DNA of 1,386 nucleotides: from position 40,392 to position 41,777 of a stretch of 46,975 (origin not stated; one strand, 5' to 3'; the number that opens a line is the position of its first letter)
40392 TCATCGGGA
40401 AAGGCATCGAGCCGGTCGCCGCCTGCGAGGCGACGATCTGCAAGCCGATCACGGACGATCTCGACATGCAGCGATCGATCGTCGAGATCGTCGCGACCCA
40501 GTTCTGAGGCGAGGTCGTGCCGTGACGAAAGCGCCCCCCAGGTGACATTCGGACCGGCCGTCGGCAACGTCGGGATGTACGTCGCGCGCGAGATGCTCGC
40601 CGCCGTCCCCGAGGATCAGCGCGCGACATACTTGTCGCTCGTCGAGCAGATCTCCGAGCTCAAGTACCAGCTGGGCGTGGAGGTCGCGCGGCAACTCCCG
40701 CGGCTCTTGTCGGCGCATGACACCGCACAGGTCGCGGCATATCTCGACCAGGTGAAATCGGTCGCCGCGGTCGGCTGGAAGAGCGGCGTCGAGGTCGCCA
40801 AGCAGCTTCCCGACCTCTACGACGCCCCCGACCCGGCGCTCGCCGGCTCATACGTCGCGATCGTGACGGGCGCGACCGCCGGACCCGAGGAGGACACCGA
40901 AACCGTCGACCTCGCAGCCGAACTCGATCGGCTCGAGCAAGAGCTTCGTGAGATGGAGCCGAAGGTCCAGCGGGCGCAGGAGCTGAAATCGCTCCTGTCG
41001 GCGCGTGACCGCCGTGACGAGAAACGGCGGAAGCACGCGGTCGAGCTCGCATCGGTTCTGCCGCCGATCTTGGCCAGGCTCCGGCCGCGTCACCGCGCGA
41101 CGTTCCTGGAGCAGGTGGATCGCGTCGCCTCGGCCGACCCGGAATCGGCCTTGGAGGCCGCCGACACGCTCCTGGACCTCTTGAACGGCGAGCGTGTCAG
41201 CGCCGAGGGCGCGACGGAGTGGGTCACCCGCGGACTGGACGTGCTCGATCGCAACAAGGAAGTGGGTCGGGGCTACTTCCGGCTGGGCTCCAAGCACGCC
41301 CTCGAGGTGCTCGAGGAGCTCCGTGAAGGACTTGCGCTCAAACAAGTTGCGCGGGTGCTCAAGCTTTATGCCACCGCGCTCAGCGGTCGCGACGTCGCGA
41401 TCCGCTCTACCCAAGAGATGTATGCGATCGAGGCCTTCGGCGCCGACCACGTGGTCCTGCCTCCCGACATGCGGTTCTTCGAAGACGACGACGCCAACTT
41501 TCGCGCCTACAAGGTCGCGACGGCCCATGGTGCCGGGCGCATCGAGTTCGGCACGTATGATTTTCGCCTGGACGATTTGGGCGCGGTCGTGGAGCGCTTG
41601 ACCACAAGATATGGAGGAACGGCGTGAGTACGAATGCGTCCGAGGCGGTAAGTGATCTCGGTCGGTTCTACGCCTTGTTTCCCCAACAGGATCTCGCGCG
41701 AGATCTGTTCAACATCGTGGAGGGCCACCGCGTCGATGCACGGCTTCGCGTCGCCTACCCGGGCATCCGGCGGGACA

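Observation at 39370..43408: Orphan CbbQ/NorQ-type AAA+ plus CbbO/NorD-type vWA module, preceded by a DUF2283-like small protein, with no RuBisCO, NOR or gas-vesicle client in the replicon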

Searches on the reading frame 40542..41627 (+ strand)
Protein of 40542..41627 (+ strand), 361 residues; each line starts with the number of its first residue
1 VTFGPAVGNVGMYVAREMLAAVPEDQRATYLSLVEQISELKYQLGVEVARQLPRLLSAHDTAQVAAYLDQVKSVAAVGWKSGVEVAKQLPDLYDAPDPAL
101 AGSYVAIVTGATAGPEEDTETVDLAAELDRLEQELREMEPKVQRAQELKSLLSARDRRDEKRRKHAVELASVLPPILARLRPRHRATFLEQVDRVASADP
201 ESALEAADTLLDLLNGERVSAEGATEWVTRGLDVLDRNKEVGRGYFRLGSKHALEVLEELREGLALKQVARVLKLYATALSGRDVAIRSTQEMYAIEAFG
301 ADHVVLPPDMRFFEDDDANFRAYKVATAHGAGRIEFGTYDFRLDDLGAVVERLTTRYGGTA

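Call 5: search_protein_families(library=pfam, proteins=[window:40542-41627:+], max_evalue=0.01)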
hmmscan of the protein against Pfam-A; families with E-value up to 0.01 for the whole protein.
window:40542-41627:+ (361 aa): 0 families

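Call 6: search_protein_families(library=ncbifam, proteins=[window:40542-41627:+], max_evalue=0.01)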
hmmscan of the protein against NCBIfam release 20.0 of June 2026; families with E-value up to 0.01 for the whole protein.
window:40542-41627:+ (361 aa): 0 families

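Call 13: search_solved_structures(query=window:40542-41627:+, max_evalue=10, show_alignments=2)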
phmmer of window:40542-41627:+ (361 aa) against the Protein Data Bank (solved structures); distinct sequences matched with E-value up to 10: 0.

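Call 39: search_protein_families(library=pfam, proteins=[window:40575-41627:+], max_evalue=10)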
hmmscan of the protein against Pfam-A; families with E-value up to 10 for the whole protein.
window:40575-41627:+ (350 aa): 1 family
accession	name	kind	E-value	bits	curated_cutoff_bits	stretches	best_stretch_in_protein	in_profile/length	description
PF13093.11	FTA4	-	2.2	8.5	24.8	1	102-151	118-171/199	Kinetochore complex Fta4 of Sim4 subunit, or CENP-50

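Call 50: search_protein_representatives(protein=window:40575-41627:+)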
Query: 350 residues. Proteins with E-value up to 0.001 (for the whole library): 459; up to 1e-10: 157; up to 1e-30: 23. The best 150 are listed.
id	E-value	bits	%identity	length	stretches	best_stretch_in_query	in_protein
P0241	4.2e-129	446.9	72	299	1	55-346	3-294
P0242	1.8e-111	389.0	62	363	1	1-346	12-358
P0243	1.6e-104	366.2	76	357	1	127-347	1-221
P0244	2.8e-100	352.2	81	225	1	127-336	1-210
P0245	3.6e-96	338.7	77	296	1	1-218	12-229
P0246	4.0e-84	299.1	72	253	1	156-347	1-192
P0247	2.2e-72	260.5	53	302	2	191-346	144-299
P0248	2.6e-57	211.0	74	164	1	1-146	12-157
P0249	6.4e-55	203.2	85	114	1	237-349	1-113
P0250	1.4e-53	198.8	38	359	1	2-349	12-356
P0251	1.8e-52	195.1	65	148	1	203-347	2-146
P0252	1.8e-50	188.6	74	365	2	240-316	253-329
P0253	1.0e-44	169.6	81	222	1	127-234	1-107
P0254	1.7e-44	169.0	78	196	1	54-164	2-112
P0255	4.2e-44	167.6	66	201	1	1-137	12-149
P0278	2.9e-19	86.0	37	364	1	163-342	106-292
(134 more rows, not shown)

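Call 79: predict_structure(alignment_id=A2)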
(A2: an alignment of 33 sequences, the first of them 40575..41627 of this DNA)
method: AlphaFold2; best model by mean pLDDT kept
length: 350 residues; sequences in the alignment: 33
mean_pLDDT: 88.7   pTM: 0.75
mean pLDDT of the five models: 88.7, 87.1, 86.9, 84.0, 83.2
residues with pLDDT >= 90: 241; 70-90: 74; 50-70: 32; < 50: 3
segments of 3 or more residues with pLDDT < 50: 328-330
pLDDT, mean of each block of 10 residues (from residue 1): 85 95 95 96 95 96 95 96 91 95 71 81 66 83 85 94 95 96 96 97 92 97 96 96 93 91 95 92 67 91 91 94 69 69 70
secondary structure, 60 per line:
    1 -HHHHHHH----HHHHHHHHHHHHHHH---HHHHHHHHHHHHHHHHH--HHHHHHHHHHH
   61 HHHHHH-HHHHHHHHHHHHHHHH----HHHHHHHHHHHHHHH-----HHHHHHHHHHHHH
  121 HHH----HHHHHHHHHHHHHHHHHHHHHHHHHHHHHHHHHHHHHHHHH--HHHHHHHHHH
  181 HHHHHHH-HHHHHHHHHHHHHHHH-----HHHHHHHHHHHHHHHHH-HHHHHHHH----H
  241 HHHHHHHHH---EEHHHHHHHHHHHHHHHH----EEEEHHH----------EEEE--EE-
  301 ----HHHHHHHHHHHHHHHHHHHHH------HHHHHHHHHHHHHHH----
elements in order: H2-8 H13-27 H31-47 H50-66 H68-83 H88-102 H108-123 H128-168 H171-187 H189-204 H210-226 H228-235 H240-249 H255-270 E275-278 E292-295 H305-325 H332-346

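Call 81: find_encoding_contigs(protein=P0250, flank=8000, max_places=3)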
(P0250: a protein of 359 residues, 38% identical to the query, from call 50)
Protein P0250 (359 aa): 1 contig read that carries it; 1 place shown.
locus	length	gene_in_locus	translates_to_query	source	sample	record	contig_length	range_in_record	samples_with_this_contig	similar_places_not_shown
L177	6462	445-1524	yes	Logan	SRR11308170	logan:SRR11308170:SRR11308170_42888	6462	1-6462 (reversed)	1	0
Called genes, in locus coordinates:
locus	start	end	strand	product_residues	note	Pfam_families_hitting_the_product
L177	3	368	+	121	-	?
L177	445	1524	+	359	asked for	-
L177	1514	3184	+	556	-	PF00092:VWA (weak), PF13519:VWA_2 (weak)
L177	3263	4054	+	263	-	PF26312:DUF8083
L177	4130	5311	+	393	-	PF13167:GTP-bdg_N, PF16360:GTP-bdg_M, PF01926:MMR_HSR1, PF02421:FeoB_N (faint)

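Call 82: find_encoding_contigs(protein=P0242, flank=9000, max_places=3)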
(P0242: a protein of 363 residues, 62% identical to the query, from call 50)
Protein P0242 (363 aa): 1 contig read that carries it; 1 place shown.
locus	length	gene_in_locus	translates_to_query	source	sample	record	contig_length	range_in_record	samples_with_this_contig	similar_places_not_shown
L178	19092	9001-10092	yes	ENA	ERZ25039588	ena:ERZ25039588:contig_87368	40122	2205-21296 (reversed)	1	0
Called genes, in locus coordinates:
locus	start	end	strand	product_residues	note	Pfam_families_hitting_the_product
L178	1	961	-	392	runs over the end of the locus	PF00108:Thiolase_N, PF02803:Thiolase_C, PF22691:Thiolase_C_1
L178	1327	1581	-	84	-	-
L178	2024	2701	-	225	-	PF00501:AMP-binding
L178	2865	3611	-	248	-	PF00501:AMP-binding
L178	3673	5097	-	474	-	PF22691:Thiolase_C_1, PF01796:OB_ChsH2_C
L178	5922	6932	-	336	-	PF00205:TPP_enzyme_M, PF02775:TPP_enzyme_C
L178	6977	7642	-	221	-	PF02776:TPP_enzyme_N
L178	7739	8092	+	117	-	-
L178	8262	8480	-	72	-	-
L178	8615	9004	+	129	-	PF08406:CbbQ_C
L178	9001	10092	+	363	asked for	-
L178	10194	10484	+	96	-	-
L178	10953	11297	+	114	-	-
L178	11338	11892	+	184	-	PF00092:VWA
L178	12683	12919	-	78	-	-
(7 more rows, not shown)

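Call 83: find_encoding_contigs(protein=P0278, flank=9000, max_places=3)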
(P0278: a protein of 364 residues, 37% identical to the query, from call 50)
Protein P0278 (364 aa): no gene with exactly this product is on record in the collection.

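Call 84: find_homologous_proteins(query=P0250, max_evalue=0.00001)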
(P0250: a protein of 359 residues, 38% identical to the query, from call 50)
Query P0250 (359 aa): 103 proteins with E <= 0.00001 among 8000 candidates.
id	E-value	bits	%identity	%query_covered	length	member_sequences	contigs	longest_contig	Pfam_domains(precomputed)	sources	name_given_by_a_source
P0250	2.8e-228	775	100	100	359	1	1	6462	-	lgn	-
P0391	9.2e-133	461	64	97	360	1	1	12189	-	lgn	-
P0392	2.2e-60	223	38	98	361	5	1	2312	-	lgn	-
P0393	2.6e-59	219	36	98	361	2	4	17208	-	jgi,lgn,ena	jgi:hypothetical protein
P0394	5.5e-58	215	37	98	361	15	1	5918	-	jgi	jgi:hypothetical protein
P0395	8.1e-58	214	38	97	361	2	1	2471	-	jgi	jgi:hypothetical protein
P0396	9.4e-58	214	37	98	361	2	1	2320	-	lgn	-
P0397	2.7e-57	213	37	98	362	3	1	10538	-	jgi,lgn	jgi:hypothetical protein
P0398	4.0e-57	212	37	98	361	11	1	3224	-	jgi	-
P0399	4.3e-57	212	37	98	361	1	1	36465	-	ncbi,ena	ncbi:MAG: hypothetical protein U0Y82_15755 [Thermoleophilia bacterium]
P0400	4.5e-57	212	37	98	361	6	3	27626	-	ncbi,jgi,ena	-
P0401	9.2e-57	211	37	98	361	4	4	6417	-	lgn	-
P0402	9.7e-57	211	37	97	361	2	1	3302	-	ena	-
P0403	1.0e-56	211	36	97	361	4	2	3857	-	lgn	-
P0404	1.6e-56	210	37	97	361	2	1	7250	-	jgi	jgi:hypothetical protein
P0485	4.1e-40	156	32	97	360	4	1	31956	-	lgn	-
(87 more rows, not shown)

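Call 85: fold_search(model_id=the predicted structure, library=pdb)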
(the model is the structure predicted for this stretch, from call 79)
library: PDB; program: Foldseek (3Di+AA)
matches with E <= 10: 144; with E <= 0.001: 0
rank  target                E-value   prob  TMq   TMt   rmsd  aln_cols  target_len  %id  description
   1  5cwf_C                1.4e-01  0.60  0.16  0.27  17.1       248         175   14  Crystal structure of de novo designed helical repeat protein DHR8 (released 2015-12-16)
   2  7upp_A                2.2e-01  0.66  0.24  0.26  20.9       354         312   12  Crystal structure of designed heterotrimeric assembly DHT03_2arm_A21/B21/C long (released 2022-12-14)
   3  7udm_A                2.6e-01  0.12  0.13  0.15  22.6       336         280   13  Crystal structure of designed helical repeat protein RPB_PLP1_R6 in alternative conformation 1 (with peptide) (released 2023-03-22)
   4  5cwf_D                3.0e-01  0.90  0.27  0.45   8.6       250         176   14  Crystal structure of de novo designed helical repeat protein DHR8 (released 2015-12-16)
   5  7udj_H                3.7e-01  0.35  0.18  0.28  17.1       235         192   16  Crystal structure of designed helical repeat protein RPB_PEW3_R4 bound to PAWx4 peptide (released 2023-03-22)
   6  5cwf_B                3.9e-01  0.25  0.15  0.24  15.6       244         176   16  Crystal structure of de novo designed helical repeat protein DHR8 (released 2015-12-16)
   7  4wic_D                3.9e-01  0.23  0.18  0.19  29.9       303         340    9  Immediate-early 1 protein (IE1) of rhesus macaque cytomegalovirus (released 2015-07-15)
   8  7udn_B                4.6e-01  0.08  0.10  0.11  29.5       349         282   14  Crystal structure of designed helical repeat protein RPB_PLP1_R6 in alternative conformation 2 (released 2023-03-22)
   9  5cwo_A                5.0e-01  0.21  0.16  0.22  16.0       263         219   14  Crystal structure of de novo designed helical repeat protein DHR76 (released 2015-12-16)
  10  6tgz                  5.0e-01  0.16  0.14  0.14  28.3       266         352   12  IE1 from human cytomegalovirus (released 2020-11-25)
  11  9qdp                  6.3e-01  0.11  0.12  0.18  23.6       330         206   16  De novo designed enzyme for Morita-Baylis-Hillman reaction MBH2 (released 2025-12-10)
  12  9k80_A                9.0e-01  0.25  0.20  0.25  14.4       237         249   13  Cryo-EM structure of designed zinc-induced filament Fiber-n6-Zn1-HEHE-5 (released 2025-10-29)
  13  5cwi                  9.4e-01  0.33  0.23  0.31  14.6       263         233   16  Crystal structure of de novo designed helical repeat protein DHR18 (released 2015-12-16)
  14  6oh6                  9.4e-01  0.08  0.13  0.14  22.0       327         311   13  Crystal structure of (E)-biformene synthase LrdC from Streptomyces sp. strain K155 in complex with Mg and PPi (released 2019-04-17)
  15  7rmy                  9.8e-01  0.16  0.18  0.21  17.6       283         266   17  De Novo designed tunable protein pockets, D_3-337 (released 2022-08-03)
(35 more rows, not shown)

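Call 86: find_encoding_contigs(protein=P0391, flank=10000, max_places=2)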
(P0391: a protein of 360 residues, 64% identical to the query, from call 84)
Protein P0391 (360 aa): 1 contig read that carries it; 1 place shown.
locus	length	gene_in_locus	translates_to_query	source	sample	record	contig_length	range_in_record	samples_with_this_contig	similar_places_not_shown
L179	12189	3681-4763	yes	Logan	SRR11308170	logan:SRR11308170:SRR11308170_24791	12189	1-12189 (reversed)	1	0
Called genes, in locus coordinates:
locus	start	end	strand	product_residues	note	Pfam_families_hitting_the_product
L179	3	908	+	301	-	?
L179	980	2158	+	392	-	PF04015:DUF362, PF13187:Fer4_9 (faint), PF14697:Fer4_21 (weak)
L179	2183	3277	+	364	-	PF02073:Peptidase_M29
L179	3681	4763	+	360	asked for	-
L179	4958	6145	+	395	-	PF00465:Fe-ADH, PF13685:Fe-ADH_2, PF25137:ADH_Fe_C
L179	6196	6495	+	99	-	PF02627:CMD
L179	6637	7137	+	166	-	PF03773:ArsP_1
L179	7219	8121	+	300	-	PF16575:CLP1_P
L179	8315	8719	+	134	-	PF04186:FxsA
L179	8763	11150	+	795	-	PF13567:DUF4131, PF03772:Competence, PF00753:Lactamase_B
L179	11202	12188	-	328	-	?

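Call 87: find_encoding_contigs(protein=P0485, flank=10000, max_places=2)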
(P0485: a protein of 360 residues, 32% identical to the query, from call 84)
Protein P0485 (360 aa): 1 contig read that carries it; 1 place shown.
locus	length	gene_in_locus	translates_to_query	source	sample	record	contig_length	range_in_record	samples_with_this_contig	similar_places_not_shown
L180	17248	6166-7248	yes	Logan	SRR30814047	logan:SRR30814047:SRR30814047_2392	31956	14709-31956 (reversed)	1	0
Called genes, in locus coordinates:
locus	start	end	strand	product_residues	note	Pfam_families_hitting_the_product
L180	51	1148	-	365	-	PF00180:Iso_dh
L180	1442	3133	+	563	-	PF00890:FAD_binding_2, PF01266:DAO (weak), PF03486:HI0933_like (faint), PF07992:Pyr_redox_2 (weak), PF02910:Succ_DH_flav_C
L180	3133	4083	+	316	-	PF13085:Fer2_3, PF13183:Fer4_8, PF13237:Fer4_10, PF13534:Fer4_17 (weak)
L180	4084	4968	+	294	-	PF02754:CCG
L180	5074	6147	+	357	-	-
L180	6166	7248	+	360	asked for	-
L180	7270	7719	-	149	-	PF00582:Usp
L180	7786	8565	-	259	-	PF01261:AP_endonuc_2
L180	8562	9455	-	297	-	PF02737:3HCDH_N, PF00725:3HCDH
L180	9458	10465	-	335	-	PF01118:Semialdhyde_dh, PF02774:Semialdhyde_dhC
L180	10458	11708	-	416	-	PF00696:AA_kinase, PF01842:ACT, PF22468:ACT_9, PF22629:ACT_AHAS_ss (faint), PF13840:ACT_7, PF01842:ACT, PF22468:ACT_9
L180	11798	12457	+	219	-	PF00027:cNMP_binding, PF13545:HTH_Crp_2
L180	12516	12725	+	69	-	PF11127:YgaP-like_TM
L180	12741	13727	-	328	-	PF01544:CorA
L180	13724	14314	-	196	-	PF21176:RecR_HhH, PF02132:RecR_ZnF, PF01751:Toprim, PF13662:Toprim_4, PF21175:RecR_C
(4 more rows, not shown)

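Call 91: search_protein_families(library=padloc, proteins=[window:40542-41627:+], max_evalue=0.01)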
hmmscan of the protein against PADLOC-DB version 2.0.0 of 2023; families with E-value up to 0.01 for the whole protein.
window:40542-41627:+ (361 aa): 0 families
